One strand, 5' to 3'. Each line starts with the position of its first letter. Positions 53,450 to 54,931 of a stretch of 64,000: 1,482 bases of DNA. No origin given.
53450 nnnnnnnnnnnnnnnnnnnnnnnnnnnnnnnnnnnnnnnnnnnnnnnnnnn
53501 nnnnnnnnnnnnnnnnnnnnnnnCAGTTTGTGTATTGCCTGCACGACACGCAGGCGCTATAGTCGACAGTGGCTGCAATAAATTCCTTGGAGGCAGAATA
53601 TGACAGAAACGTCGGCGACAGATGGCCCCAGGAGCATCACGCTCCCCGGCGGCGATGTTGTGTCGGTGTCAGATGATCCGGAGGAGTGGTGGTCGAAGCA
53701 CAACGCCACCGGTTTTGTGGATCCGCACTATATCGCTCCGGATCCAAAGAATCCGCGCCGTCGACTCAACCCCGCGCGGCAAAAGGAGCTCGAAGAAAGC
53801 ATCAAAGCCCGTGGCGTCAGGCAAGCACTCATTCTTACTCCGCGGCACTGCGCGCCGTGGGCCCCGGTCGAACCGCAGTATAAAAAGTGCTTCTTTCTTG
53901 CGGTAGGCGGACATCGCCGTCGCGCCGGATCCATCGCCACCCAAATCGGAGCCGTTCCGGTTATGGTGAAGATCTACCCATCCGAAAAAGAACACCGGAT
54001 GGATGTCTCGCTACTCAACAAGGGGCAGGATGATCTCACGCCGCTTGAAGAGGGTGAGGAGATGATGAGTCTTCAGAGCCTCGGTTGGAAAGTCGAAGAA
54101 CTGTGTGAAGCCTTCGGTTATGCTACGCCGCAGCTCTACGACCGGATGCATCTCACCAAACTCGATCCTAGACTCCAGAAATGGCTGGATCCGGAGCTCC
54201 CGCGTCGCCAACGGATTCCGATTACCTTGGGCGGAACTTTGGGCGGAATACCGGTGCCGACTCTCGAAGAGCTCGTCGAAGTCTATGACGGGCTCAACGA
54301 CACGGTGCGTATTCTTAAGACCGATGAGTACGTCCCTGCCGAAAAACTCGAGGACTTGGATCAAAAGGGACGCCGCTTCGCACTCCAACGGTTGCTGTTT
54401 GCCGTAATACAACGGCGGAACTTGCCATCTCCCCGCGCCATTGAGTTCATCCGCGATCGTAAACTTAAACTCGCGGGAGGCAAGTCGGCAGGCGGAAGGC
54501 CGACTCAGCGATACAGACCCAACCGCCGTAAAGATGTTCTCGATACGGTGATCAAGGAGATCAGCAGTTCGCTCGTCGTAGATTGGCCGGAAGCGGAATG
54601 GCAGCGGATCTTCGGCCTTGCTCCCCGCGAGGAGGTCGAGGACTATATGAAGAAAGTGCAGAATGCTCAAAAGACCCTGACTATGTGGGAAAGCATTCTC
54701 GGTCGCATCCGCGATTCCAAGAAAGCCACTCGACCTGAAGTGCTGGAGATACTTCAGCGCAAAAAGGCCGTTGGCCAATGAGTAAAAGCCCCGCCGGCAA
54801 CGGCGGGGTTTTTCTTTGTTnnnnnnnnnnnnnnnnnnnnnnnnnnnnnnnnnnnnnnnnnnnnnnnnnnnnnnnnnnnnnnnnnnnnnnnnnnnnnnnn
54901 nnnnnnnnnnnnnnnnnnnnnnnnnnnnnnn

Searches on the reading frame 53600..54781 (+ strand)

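Call 30: search_protein_families(library=pfam, proteins=[window:53600-54781:+], max_evalue=0.00001)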
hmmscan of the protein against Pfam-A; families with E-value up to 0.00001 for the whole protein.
window:53600-54781:+ (393 aa): 0 families

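Call 56: search_protein_families(library=pfam, proteins=[window:53600-54781:+], max_evalue=0.01)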
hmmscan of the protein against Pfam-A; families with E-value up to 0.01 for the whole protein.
window:53600-54781:+ (393 aa): 1 family
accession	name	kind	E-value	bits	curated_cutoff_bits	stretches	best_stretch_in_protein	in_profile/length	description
PF02195.25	ParB_N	-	7.1e-05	23.2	26.3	1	42-130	8-84/95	ParB N-terminal domain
